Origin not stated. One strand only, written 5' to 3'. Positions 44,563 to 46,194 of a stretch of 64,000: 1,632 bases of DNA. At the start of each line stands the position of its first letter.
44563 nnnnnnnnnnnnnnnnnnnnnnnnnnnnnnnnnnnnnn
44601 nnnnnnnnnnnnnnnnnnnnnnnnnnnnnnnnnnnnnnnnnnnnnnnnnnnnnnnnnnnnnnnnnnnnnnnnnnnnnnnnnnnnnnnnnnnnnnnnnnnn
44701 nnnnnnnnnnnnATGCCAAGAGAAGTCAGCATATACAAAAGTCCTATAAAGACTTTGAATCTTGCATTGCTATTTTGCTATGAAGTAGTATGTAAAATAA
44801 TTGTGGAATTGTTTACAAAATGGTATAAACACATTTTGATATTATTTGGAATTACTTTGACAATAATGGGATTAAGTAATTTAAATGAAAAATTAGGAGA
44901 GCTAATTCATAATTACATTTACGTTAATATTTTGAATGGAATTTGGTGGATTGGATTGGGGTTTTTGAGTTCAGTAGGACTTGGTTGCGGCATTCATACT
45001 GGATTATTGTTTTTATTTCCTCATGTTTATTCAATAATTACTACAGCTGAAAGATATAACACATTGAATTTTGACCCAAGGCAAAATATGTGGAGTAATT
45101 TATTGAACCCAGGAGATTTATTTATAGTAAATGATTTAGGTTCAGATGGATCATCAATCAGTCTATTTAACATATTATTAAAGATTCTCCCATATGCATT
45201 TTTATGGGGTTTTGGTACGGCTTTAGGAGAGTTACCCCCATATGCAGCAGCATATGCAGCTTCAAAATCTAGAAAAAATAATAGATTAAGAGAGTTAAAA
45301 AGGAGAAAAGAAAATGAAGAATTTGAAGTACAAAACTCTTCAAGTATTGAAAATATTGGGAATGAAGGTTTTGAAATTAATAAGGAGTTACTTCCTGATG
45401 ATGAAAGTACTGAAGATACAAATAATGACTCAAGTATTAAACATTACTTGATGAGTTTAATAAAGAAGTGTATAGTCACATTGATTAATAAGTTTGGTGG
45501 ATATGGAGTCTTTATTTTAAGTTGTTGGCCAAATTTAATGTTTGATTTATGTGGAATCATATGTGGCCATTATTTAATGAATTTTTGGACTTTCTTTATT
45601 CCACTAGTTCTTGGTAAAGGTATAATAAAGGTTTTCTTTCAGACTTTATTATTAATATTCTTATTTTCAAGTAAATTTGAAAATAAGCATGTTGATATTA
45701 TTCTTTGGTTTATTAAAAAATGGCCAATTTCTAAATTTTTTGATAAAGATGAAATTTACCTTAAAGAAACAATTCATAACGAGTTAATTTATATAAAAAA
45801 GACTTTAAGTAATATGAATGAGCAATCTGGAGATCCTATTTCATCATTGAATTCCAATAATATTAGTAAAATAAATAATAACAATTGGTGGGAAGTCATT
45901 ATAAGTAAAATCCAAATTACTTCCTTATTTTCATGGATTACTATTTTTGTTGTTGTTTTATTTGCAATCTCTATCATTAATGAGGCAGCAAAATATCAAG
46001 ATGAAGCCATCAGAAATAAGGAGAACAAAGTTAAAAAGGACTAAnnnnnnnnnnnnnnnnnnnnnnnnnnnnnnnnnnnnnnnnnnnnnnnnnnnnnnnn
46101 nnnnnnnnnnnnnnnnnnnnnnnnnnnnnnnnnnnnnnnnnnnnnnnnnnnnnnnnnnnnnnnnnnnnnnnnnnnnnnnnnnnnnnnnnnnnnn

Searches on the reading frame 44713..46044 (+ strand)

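Call 14: search_protein_families(library=pfam, proteins=[window:44713-46044:+], max_evalue=0.01)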
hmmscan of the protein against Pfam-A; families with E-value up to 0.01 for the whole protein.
window:44713-46044:+ (443 aa): 2 families
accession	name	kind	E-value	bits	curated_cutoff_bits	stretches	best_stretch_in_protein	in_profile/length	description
PF09335.16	VTT_dom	-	0.00069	20.5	33.9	1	257-303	65-111/123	VTT domain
PF04061.19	ORMDL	-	0.0066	16.7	27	1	358-422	44-104/135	ORMDL family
